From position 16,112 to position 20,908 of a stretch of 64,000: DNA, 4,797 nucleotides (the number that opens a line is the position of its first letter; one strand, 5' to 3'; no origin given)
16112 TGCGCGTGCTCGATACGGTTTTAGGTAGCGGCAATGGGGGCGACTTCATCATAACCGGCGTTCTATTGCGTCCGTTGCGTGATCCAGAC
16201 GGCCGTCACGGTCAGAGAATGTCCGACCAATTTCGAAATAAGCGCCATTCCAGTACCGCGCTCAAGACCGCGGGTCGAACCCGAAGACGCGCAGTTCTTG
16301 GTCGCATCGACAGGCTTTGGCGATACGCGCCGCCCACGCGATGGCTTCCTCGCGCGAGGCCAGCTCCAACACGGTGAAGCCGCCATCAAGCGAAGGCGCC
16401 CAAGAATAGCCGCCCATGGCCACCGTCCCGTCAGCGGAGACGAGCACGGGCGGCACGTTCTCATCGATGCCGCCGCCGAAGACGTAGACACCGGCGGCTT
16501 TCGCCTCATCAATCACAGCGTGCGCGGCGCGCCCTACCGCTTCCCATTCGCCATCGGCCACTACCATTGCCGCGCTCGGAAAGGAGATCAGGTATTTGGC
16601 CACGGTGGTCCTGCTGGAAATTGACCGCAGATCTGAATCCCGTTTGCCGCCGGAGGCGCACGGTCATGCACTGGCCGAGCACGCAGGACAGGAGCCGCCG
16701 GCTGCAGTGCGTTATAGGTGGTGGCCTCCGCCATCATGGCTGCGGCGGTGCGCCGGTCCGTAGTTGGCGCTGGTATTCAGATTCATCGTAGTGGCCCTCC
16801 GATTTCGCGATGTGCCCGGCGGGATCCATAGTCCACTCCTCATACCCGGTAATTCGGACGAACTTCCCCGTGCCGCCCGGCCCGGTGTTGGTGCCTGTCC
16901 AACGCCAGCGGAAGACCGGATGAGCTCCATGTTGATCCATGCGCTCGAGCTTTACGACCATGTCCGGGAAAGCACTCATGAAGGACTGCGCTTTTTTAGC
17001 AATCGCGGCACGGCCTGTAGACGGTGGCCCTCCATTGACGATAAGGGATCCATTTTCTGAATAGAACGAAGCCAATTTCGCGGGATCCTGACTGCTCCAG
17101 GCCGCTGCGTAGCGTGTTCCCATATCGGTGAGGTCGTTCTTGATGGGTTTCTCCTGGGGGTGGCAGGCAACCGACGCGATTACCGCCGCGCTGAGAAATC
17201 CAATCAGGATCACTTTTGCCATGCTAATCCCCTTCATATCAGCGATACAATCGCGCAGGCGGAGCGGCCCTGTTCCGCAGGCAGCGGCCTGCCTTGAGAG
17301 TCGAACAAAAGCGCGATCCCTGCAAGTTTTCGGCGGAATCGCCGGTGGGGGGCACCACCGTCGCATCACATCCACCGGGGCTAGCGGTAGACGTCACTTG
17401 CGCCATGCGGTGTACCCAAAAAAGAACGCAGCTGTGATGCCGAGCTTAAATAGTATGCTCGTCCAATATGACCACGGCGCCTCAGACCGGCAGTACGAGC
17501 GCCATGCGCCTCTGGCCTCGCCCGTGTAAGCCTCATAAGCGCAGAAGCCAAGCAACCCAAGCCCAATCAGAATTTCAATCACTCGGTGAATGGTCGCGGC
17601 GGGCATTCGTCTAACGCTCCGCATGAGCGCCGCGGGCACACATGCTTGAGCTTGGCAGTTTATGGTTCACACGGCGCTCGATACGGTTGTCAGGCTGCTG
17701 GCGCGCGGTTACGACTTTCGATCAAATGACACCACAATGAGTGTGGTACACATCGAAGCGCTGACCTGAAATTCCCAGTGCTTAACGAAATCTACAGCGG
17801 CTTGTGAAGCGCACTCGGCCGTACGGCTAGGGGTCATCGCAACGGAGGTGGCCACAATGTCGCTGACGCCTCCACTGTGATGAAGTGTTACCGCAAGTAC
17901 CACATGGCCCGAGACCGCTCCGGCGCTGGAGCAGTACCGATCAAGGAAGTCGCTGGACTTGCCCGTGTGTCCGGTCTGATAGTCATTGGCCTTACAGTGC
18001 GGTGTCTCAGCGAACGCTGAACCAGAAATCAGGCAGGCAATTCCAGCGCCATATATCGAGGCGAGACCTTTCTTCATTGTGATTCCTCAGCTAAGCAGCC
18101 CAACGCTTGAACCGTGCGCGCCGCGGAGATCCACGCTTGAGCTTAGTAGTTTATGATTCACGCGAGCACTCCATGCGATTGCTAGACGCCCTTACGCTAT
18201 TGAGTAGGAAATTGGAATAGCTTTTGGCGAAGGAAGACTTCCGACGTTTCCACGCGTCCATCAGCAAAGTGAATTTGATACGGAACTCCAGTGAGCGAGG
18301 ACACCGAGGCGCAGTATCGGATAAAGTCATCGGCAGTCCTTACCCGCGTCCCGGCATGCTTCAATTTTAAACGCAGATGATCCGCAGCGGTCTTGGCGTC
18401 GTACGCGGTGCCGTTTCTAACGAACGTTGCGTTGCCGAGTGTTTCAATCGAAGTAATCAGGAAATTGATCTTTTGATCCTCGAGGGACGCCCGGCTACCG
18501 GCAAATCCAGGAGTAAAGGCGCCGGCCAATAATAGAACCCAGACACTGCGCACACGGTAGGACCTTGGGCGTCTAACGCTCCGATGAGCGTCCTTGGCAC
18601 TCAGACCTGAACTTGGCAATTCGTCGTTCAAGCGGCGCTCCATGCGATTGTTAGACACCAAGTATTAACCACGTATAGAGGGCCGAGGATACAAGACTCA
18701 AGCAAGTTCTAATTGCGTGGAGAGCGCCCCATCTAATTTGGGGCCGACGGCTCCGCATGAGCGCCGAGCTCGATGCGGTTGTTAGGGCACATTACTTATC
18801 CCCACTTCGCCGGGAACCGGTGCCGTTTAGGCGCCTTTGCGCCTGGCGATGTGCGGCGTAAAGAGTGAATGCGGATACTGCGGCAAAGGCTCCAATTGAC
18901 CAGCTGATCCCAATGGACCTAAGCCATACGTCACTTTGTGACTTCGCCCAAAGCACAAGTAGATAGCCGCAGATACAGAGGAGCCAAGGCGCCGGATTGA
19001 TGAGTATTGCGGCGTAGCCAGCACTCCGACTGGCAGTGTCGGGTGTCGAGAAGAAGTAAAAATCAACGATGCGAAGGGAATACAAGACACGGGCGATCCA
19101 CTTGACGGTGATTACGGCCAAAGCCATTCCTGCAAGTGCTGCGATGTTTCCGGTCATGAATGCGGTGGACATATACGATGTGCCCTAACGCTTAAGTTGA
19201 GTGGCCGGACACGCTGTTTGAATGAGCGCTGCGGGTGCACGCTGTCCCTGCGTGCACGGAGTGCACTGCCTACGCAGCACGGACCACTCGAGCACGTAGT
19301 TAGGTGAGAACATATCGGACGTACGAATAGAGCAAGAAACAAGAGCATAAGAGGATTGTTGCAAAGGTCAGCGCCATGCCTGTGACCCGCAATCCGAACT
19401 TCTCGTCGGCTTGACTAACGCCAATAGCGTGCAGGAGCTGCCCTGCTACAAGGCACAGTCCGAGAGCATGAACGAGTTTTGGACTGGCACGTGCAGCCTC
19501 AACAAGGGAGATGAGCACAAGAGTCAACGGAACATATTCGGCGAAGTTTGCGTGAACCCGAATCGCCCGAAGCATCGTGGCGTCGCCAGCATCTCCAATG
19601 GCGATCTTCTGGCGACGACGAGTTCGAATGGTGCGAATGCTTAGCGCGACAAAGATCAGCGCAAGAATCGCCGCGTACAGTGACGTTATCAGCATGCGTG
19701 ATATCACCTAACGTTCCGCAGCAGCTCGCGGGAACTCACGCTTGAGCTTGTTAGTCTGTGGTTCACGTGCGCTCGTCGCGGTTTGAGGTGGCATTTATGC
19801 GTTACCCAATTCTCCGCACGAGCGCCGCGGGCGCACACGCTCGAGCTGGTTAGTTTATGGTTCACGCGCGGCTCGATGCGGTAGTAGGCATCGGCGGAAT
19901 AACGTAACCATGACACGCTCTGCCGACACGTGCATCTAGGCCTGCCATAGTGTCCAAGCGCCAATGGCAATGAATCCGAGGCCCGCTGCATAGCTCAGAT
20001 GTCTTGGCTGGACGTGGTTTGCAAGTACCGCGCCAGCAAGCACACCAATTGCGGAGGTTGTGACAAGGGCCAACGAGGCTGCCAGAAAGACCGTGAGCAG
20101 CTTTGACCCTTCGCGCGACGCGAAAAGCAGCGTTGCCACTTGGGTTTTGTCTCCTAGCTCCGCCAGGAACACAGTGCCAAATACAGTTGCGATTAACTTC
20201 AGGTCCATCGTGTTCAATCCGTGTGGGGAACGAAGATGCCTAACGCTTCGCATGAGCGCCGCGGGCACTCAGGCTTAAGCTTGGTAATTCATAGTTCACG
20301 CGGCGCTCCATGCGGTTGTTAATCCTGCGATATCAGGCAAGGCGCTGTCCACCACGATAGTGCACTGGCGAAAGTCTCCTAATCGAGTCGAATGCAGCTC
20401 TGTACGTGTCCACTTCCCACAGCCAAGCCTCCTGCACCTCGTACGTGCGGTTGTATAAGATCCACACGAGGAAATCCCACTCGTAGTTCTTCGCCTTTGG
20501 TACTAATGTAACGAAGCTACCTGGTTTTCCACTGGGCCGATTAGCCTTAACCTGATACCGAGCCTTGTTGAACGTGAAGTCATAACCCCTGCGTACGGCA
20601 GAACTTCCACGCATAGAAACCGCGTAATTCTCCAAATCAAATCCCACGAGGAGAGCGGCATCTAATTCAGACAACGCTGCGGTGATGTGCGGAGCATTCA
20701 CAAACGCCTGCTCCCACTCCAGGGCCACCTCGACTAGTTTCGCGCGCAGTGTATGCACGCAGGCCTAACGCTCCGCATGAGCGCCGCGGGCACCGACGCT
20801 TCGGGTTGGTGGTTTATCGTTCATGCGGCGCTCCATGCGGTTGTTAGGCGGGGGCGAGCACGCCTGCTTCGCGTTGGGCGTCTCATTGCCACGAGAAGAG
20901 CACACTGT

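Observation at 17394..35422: Large sedentary chromosomal integron: intact intI, attI and 33 attC sites with almost entirely uncharacterised cargo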

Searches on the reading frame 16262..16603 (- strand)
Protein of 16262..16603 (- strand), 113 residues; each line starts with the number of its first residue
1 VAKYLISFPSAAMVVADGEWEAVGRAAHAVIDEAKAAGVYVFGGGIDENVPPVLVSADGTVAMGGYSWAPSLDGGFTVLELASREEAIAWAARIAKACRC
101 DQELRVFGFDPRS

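Call 65: search_protein_families(library=pfam, max_evalue=0.01, proteins=[window:16262-16603:-])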
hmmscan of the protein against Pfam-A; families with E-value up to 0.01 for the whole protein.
window:16262-16603:- (113 aa): 1 family
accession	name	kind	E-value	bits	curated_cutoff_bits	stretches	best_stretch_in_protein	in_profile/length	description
PF03795.20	YCII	-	0.0029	18.5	24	1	26-94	22-78/95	YCII-related domain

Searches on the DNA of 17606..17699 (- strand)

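Call 14: build_rna_model(alignment_id=A2, structure=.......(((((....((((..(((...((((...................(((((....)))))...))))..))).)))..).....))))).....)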
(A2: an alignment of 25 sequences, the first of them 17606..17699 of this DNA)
Model R1 built from alignment A2 (25 sequences, 99 columns); structure: as given.
model positions 94; base pairs 21; branch points 0; effective number of sequences 2.56; information 0.608 bits per position. Calibrated on 0.2 Mb of random sequence (short: E-values are rough).
structure used (alignment columns):
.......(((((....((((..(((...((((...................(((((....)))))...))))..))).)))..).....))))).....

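Call 15: search_with_rna_model(model_id=R1, source=window, filters=off, max_evalue=10)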
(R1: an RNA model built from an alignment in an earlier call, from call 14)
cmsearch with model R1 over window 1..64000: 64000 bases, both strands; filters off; matches with E-value up to 10: 82.
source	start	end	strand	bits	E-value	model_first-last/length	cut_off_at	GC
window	30261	30354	-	111.1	4.6e-32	1-94/94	no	0.62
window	26899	26992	-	106.8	1e-30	1-94/94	no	0.62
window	25396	25488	-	105.8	2.1e-30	1-94/94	no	0.6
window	28192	28285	-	105.6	2.5e-30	1-94/94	no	0.68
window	32411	32504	-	105.3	3.1e-30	1-94/94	no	0.61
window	33359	33451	-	105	3.7e-30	1-94/94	no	0.61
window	32947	33040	-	104.8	4.2e-30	1-94/94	no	0.62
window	23753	23846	-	101.7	3.9e-29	1-94/94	no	0.65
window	17606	17698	-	100.5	9.4e-29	1-94/94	no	0.59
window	26319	26411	-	100.2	1.2e-28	1-94/94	no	0.61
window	20235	20327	-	98.9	3e-28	1-94/94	no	0.56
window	23330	23423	-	98.7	3.4e-28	1-94/94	no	0.63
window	20760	20852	-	98.4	4.2e-28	1-94/94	no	0.66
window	31310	31402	-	97.8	6.4e-28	1-94/94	no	0.63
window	28894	28987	-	96.9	1.2e-27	1-94/94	no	0.6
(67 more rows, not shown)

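Call 17: search_with_rna_model(model_id=R1, sources=[L001, L002, L003, L004, L005, L006, L007, L010, L014], max_evalue=0.001)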
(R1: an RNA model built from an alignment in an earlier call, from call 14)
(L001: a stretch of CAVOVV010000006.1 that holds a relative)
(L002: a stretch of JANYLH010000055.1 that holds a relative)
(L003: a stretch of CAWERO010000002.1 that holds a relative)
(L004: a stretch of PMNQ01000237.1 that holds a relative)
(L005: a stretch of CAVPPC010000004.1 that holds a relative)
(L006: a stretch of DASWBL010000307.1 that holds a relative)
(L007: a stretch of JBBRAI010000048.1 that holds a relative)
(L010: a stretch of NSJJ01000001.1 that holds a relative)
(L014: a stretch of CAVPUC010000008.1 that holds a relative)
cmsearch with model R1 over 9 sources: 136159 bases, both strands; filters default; matches with E-value up to 0.001: 43.
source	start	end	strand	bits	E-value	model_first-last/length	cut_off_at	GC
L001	8546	8639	-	115.2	5.4e-33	1-94/94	no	0.62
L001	3471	3564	-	111.3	8.6e-32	1-94/94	no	0.62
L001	9034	9127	-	110.6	1.4e-31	1-94/94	no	0.65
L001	5429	5521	-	109.5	3.2e-31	1-94/94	no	0.59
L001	4323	4415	-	102.7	4.1e-29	1-94/94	no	0.59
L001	690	783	-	100.5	2.1e-28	1-94/94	no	0.66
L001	3908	4000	-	95.3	8.6e-27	1-94/94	no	0.61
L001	8083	8179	-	89.5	5.4e-25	1-94/94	no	0.57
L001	1393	1485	-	79.5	7e-22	1-94/94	no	0.61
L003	5250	5343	-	79.1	9.3e-22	1-94/94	no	0.67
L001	135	228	-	70.8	3.7e-19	1-94/94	no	0.63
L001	7439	7523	-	67.4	4.3e-18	1-94/94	no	0.61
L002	317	406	-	46.8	1.1e-11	1-94/94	no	0.61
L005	1383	1475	-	46.1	1.9e-11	1-94/94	no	0.65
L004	6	96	-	45.3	3.3e-11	1-94/94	no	0.67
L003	818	910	-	42.8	2e-10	1-94/94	no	0.58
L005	977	1070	-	42.3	2.8e-10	1-94/94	no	0.63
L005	2223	2314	-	42.1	3.2e-10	1-94/94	no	0.66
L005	1787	1876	-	41.7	4.3e-10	1-94/94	no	0.66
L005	3202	3291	-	40.6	9.8e-10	1-94/94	no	0.69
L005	3703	3792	-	40.4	1.1e-09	1-94/94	no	0.64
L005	2735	2825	-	38.6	4.2e-09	1-94/94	no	0.66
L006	50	139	-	38.3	4.9e-09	1-94/94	no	0.53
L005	4162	4255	-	38.1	5.9e-09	1-94/94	no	0.68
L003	8088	8177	-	36.6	1.8e-08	1-94/94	no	0.6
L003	2873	3004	-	35.9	2.8e-08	1-94/94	no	0.7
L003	2293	2382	-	35.3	4.2e-08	1-94/94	no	0.68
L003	5667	5756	-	35.3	4.2e-08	1-94/94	no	0.68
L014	718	807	-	35.1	5.1e-08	1-94/94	no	0.63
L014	3811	3900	-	33.1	2.1e-07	1-94/94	no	0.63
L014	3224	3313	-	33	2.2e-07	1-94/94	no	0.59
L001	4885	5016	-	32.9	2.5e-07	1-94/94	no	0.67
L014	138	227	-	32.7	2.8e-07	1-94/94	no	0.56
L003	4059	4148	-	32.4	3.5e-07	1-94/94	no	0.59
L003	4589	4720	-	30.5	1.4e-06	1-94/94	no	0.73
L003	7065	7196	-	30.4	1.5e-06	1-94/94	no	0.75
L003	9359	9479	-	29.4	3.1e-06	1-94/94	no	0.69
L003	7623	7754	-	29.1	3.6e-06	1-94/94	no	0.72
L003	8788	8916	-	27.3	1.3e-05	1-94/94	no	0.73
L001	5429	5521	+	24.4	0.00011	1-94/94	no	0.59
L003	6394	6525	-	23.4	0.00022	1-94/94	no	0.69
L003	5250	5343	+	21.7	0.00076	1-94/94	no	0.67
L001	3908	4000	+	21.7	0.00077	1-94/94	no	0.61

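Call 38: search_with_rna_model(model_id=R1, sources=[L081], max_evalue=1, filters=off)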
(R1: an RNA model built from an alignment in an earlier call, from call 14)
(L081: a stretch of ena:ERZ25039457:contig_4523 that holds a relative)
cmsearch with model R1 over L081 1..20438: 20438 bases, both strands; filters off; matches with E-value up to 1: 7.
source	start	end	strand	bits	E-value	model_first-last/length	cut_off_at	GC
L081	3102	3194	+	41.5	7.6e-11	1-94/94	no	0.61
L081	14811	14901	-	12.8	0.069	1-94/94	no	0.59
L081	8616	8670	+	11.6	0.16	1-94/94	no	0.67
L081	18210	18281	+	10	0.51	1-94/94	no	0.71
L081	13876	13958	+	9.5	0.73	1-94/94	no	0.61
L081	17224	17256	+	9.4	0.78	1-94/94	no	0.61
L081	5445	5530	+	9.2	0.91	1-94/94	no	0.72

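Call 45: search_with_rna_model(model_id=R1, sources=[window, L001, L002, L003, L004, L005, L006, L014, L081], max_evalue=0.00001, make_alignment=true)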
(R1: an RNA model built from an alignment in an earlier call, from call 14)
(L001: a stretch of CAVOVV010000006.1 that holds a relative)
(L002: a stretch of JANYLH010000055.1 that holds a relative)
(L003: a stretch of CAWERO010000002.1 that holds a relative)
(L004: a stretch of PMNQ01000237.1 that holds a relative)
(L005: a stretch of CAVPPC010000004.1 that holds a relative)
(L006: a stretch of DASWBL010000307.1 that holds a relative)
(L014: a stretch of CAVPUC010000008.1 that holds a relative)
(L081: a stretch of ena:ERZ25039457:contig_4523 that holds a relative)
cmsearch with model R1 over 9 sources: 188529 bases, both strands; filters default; matches with E-value up to 0.00001: 67.
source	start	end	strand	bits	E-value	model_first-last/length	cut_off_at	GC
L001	8546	8639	-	115.2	7.5e-33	1-94/94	no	0.62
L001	3471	3564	-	111.3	1.2e-31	1-94/94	no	0.62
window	30261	30354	-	111.1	1.3e-31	1-94/94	no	0.62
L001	9034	9127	-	110.6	1.9e-31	1-94/94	no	0.65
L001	5429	5521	-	109.5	4.4e-31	1-94/94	no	0.59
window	26899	26992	-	106.8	3e-30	1-94/94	no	0.62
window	25396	25488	-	105.8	6.1e-30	1-94/94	no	0.6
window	28192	28285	-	105.6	7.3e-30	1-94/94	no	0.68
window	32411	32504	-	105.3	9e-30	1-94/94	no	0.61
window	33359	33451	-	105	1.1e-29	1-94/94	no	0.61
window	32947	33040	-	104.9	1.2e-29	1-94/94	no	0.62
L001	4323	4415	-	102.7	5.7e-29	1-94/94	no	0.59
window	23753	23846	-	101.8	1.1e-28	1-94/94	no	0.65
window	17606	17698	-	100.5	2.7e-28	1-94/94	no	0.59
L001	690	783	-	100.5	2.9e-28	1-94/94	no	0.66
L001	3908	4000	-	95.3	1.2e-26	1-94/94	no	0.61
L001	8083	8179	-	89.5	7.5e-25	1-94/94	no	0.57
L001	1393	1485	-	79.5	9.7e-22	1-94/94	no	0.61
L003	5250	5343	-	79.1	1.3e-21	1-94/94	no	0.67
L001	135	228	-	70.8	5.1e-19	1-94/94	no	0.63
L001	7439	7523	-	67.4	5.9e-18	1-94/94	no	0.61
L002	317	406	-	46.8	1.6e-11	1-94/94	no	0.61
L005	1383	1475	-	46.1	2.6e-11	1-94/94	no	0.65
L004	6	96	-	45.3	4.5e-11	1-94/94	no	0.67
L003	818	910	-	42.8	2.8e-10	1-94/94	no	0.58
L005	977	1070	-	42.3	3.9e-10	1-94/94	no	0.63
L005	2223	2314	-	42.1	4.5e-10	1-94/94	no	0.66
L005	1787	1876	-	41.7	6e-10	1-94/94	no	0.66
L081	3102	3194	+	41.5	6.9e-10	1-94/94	no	0.61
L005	3202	3291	-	40.6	1.4e-09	1-94/94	no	0.69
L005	3703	3792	-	40.4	1.5e-09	1-94/94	no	0.64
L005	2735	2825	-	38.6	5.8e-09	1-94/94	no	0.66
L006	50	139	-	38.3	6.8e-09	1-94/94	no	0.53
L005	4162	4255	-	38.1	8.2e-09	1-94/94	no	0.68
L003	8088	8177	-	36.6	2.4e-08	1-94/94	no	0.6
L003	2873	3004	-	35.9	3.9e-08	1-94/94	no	0.7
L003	2293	2382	-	35.3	5.8e-08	1-94/94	no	0.68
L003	5667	5756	-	35.3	5.9e-08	1-94/94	no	0.68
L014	718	807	-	35.1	7.1e-08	1-94/94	no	0.63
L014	3811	3900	-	33.1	2.9e-07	1-94/94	no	0.63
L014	3224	3313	-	33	3.1e-07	1-94/94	no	0.59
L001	4885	5016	-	32.9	3.5e-07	1-94/94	no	0.67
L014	138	227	-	32.7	3.8e-07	1-94/94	no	0.56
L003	4059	4148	-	32.4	4.9e-07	1-94/94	no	0.59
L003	4589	4720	-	30.5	1.9e-06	1-94/94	no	0.73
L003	7065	7196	-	30.4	2.1e-06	1-94/94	no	0.75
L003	9359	9479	-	29.4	4.2e-06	1-94/94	no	0.69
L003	7623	7754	-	29.1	5e-06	1-94/94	no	0.72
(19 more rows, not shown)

Alignment A4: 67 matches aligned to the model, 180 columns, each read 5' to 3' on its own strand. Consensus structure (alignment columns), stored with it:
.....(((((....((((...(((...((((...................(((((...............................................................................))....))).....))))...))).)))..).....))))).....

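Call 61: search_with_rna_model(model_id=R1, sources=[L042, L022, L032], max_evalue=0.01)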
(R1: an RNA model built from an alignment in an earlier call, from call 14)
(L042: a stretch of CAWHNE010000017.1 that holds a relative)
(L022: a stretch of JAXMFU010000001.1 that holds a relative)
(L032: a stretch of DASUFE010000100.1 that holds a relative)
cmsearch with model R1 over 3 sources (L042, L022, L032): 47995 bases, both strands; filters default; matches with E-value up to 0.01: 5.
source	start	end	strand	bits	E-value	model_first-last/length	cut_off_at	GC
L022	1398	1461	-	32.6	1.1e-07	1-94/94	no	0.69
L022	3096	3159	-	28.9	1.5e-06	1-94/94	no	0.64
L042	3942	4025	-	27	5.8e-06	1-94/94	no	0.64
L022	720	788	-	23.6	6.7e-05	1-94/94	no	0.64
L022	7917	7981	-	17.6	0.005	1-94/94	no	0.58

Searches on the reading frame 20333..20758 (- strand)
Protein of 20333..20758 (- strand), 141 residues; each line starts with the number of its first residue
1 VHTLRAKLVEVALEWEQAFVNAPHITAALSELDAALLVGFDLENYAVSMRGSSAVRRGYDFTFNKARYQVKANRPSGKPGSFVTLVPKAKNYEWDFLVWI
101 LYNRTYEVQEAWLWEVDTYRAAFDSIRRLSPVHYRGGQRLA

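Call 65: search_protein_families(library=pfam, max_evalue=0.01, proteins=[window:20333-20758:-])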
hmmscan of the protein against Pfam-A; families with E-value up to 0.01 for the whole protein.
window:20333-20758:- (141 aa): 0 families
